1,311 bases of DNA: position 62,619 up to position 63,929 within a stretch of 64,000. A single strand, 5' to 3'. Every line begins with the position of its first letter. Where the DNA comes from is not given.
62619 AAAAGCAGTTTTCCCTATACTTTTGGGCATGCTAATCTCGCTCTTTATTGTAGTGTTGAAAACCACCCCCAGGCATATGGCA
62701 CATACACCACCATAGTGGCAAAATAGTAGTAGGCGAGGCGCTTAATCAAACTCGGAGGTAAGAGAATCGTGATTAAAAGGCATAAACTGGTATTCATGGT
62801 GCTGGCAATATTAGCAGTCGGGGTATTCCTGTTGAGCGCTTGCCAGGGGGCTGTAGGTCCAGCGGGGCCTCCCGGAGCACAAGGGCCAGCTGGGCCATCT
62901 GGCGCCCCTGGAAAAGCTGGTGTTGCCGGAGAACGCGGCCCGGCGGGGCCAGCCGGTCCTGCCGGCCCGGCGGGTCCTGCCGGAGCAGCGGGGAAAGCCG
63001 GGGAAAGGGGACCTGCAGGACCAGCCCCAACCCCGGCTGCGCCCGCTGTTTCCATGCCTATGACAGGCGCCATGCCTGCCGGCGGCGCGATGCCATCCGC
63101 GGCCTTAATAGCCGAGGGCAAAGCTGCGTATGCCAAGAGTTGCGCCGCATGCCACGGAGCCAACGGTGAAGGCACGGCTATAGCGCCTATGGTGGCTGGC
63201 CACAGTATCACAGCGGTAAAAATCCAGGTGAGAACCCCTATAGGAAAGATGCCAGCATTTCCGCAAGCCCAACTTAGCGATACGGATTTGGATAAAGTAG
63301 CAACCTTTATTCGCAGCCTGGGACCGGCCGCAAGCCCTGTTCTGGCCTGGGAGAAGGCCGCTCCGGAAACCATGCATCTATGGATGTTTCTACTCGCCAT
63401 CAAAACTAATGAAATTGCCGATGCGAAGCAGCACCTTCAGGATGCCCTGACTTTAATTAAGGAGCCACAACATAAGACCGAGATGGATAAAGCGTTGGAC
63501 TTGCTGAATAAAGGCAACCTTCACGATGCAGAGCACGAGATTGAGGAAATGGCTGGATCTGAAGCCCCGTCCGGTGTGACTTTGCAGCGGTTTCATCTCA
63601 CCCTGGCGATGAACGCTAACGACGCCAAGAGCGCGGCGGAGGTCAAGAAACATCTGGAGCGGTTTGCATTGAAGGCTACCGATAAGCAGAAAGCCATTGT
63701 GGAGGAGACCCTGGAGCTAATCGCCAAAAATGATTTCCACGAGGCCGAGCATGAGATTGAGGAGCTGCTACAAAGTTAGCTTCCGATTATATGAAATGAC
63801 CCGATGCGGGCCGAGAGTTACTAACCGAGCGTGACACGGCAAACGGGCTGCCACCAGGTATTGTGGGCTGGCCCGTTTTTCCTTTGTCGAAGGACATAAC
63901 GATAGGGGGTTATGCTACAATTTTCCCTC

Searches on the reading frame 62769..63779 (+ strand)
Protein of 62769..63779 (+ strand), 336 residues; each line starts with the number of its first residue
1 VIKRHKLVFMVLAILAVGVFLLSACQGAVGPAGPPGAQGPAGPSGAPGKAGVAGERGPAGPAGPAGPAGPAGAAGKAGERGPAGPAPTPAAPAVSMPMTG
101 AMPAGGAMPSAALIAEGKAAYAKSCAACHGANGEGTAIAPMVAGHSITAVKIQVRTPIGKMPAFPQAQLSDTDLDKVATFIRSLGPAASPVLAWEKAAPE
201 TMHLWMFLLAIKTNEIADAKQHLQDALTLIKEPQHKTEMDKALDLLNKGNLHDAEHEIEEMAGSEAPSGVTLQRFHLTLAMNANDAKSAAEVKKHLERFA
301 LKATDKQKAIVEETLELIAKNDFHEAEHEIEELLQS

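Call 6: search_protein_families(library=pfam, proteins=[window:62769-63779:+], max_evalue=0.01)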
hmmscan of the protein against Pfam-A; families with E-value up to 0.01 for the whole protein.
window:62769-63779:+ (336 aa): 3 families
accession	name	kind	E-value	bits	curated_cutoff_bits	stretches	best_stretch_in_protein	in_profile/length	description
PF13442.11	Cytochrome_CBB3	-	6.7e-13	49.2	27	1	114-181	3-68/68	Cytochrome C oxidase, cbb3-type, subunit III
PF01391.23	Collagen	-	2e-09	37.5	27.2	1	27-85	1-59/60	Collagen triple helix repeat (20 copies)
PF00034.26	Cytochrom_C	-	7.3e-08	34.1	21.3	1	114-184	1-89/90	Cytochrome c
